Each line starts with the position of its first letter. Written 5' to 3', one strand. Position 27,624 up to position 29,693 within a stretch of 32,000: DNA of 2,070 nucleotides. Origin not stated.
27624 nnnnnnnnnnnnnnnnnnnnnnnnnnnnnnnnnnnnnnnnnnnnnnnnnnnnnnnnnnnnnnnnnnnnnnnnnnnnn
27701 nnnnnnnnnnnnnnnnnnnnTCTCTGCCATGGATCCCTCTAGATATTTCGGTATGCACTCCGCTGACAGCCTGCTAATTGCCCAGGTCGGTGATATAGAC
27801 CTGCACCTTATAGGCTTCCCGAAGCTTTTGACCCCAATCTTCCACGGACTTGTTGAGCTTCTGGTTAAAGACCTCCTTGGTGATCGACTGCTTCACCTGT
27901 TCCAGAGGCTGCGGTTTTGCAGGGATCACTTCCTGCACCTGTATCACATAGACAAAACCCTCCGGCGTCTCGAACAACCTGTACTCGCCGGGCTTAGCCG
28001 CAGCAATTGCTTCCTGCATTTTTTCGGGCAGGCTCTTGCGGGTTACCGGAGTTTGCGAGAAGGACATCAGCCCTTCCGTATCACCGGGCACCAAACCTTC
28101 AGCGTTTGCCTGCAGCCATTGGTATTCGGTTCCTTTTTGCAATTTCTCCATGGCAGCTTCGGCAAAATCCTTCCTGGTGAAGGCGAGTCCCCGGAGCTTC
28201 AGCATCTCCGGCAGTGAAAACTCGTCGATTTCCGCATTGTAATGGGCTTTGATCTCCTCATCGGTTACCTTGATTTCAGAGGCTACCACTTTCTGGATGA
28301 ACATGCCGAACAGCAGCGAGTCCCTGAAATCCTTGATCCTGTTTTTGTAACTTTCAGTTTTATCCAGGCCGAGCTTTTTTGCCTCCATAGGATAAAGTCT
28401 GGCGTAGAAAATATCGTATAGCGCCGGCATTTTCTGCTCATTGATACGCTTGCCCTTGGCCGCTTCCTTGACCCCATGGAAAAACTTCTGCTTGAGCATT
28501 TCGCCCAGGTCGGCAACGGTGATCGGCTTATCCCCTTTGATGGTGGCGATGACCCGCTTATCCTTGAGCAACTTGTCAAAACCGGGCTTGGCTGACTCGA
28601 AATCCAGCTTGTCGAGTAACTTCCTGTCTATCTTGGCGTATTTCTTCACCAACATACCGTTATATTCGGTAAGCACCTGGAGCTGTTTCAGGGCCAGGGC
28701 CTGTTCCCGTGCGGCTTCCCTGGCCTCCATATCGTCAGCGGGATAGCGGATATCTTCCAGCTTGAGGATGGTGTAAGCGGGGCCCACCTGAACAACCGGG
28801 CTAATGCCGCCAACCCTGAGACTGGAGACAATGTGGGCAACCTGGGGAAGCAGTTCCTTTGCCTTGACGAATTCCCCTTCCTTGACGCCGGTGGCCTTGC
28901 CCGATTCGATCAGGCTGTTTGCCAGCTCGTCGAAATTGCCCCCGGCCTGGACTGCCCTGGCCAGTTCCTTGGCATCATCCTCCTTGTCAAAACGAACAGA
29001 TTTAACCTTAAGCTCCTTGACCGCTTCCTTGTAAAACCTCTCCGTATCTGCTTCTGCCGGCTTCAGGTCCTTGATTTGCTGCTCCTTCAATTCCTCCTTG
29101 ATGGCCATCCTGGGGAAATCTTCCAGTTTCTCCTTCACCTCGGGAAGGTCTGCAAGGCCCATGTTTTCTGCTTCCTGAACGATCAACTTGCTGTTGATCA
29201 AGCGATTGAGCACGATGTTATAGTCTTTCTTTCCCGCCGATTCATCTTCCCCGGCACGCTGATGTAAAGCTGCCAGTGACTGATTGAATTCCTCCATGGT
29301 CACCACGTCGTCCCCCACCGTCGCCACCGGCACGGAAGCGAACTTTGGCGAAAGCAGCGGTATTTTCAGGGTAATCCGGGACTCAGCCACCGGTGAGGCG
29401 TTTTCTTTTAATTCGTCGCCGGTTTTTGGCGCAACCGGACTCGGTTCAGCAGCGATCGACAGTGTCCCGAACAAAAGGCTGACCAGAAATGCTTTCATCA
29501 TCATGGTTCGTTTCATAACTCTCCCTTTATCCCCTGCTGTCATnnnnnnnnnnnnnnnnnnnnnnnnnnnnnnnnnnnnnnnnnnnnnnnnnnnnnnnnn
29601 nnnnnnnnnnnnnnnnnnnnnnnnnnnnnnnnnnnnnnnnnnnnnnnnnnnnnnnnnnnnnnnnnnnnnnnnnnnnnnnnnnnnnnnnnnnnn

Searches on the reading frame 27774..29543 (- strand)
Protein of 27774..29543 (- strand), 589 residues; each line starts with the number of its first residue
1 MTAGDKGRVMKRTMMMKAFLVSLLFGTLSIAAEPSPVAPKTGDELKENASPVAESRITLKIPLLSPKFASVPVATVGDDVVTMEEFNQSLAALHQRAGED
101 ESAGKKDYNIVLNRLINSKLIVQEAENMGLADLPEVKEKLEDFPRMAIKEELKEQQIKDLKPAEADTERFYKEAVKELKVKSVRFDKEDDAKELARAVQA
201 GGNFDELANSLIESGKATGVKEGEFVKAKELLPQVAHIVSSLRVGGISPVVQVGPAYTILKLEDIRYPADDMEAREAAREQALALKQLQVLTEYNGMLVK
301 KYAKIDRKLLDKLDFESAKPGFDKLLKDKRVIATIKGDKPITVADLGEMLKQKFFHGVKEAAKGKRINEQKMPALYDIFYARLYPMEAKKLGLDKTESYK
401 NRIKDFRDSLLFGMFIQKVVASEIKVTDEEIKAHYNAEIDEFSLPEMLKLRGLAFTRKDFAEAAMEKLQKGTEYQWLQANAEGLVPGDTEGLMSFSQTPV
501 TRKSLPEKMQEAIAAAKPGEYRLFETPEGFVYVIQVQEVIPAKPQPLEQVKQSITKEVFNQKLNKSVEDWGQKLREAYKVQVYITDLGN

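Call 33: search_protein_families(library=pfam, proteins=[window:27774-29543:-], max_evalue=0.001)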
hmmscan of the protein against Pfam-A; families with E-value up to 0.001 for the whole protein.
window:27774-29543:- (589 aa): 4 families
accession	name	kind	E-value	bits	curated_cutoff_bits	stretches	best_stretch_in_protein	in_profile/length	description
PF13145.12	Rotamase_2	-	1.8e-34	119.6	27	2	426-552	1-121/121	PPIC-type PPIASE domain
PF00639.27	Rotamase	-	1.1e-07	33.1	21.7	1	184-264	15-97/97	PPIC-type PPIASE domain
PF13624.11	SurA_N_3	-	1.4e-05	25.4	27.2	1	72-176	40-153/162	SurA-like N-terminal domain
PF13623.11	SurA_N_2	-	0.00046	20.5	28.5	1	71-130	41-108/145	SurA-like N-terminal domain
